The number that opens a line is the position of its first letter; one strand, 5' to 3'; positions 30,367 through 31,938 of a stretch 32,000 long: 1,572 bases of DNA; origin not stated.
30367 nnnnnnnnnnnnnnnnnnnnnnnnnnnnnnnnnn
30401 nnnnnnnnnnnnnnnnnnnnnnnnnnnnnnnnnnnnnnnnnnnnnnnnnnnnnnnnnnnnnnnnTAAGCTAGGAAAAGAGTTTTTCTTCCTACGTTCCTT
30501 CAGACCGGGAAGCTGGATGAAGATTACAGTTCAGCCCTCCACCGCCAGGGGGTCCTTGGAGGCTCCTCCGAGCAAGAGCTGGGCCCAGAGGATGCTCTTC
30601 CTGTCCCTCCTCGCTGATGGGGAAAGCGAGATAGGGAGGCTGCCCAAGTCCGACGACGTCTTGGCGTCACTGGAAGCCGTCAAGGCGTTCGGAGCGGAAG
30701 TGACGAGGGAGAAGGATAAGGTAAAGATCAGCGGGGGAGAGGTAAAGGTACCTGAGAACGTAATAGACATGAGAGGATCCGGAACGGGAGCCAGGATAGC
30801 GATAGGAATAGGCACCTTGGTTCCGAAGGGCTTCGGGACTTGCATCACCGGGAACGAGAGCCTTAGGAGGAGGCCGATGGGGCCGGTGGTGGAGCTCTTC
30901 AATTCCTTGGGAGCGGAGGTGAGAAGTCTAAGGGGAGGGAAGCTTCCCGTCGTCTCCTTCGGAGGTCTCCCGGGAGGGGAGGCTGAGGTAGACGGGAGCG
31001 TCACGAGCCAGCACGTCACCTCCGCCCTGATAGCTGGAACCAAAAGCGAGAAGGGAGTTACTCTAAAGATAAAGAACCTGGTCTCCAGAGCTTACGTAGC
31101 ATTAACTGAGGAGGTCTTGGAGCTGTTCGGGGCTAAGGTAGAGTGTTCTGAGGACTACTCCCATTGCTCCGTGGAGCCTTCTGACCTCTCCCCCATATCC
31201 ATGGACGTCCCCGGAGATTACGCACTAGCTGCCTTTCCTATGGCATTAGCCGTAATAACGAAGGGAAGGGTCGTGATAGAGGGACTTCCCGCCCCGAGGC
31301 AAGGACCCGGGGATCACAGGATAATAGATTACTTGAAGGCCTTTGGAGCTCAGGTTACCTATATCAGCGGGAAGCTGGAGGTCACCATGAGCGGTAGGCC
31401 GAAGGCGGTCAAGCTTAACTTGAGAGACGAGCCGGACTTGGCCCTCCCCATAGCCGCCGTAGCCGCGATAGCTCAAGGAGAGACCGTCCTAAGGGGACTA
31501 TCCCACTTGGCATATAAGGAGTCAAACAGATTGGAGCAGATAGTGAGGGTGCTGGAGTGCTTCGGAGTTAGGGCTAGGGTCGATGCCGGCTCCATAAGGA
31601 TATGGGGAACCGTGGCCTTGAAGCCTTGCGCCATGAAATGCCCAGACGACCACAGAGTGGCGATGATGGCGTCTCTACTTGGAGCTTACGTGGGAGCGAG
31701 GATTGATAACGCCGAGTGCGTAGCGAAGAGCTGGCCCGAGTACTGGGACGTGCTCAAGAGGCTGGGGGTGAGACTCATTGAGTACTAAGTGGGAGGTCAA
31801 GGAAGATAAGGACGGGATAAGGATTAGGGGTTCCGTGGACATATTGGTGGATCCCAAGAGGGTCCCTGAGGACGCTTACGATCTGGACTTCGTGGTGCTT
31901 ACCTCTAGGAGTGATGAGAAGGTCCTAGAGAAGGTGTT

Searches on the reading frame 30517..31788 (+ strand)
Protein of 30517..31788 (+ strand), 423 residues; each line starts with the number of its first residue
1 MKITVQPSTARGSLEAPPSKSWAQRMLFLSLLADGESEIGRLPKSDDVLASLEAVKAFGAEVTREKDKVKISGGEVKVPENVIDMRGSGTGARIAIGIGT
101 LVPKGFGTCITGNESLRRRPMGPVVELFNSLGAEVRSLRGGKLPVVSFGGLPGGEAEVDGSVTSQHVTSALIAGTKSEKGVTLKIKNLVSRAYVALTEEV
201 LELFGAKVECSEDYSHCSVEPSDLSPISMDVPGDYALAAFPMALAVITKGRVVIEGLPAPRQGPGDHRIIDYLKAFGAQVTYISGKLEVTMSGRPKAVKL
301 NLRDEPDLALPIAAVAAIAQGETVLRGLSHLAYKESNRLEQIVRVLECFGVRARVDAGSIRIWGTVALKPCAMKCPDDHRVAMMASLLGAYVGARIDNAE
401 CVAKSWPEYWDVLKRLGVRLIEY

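Call 26: search_protein_families(library=pfam, proteins=[window:30517-31788:+], max_evalue=0.01)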
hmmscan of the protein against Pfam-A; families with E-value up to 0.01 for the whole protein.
window:30517-31788:+ (423 aa): 1 family
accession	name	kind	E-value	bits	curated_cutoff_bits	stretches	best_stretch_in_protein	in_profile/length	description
PF00275.25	EPSP_synthase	-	9.3e-86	288.6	22.8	1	8-413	5-417/417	EPSP synthase (3-phosphoshikimate 1-carboxyvinyltransferase)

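Call 59: find_encoding_contigs(protein=window:30517-31785:+, flank=10000, max_places=2)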
Protein window:30517-31785:+ (423 aa): no gene with exactly this product is on record in the collection.
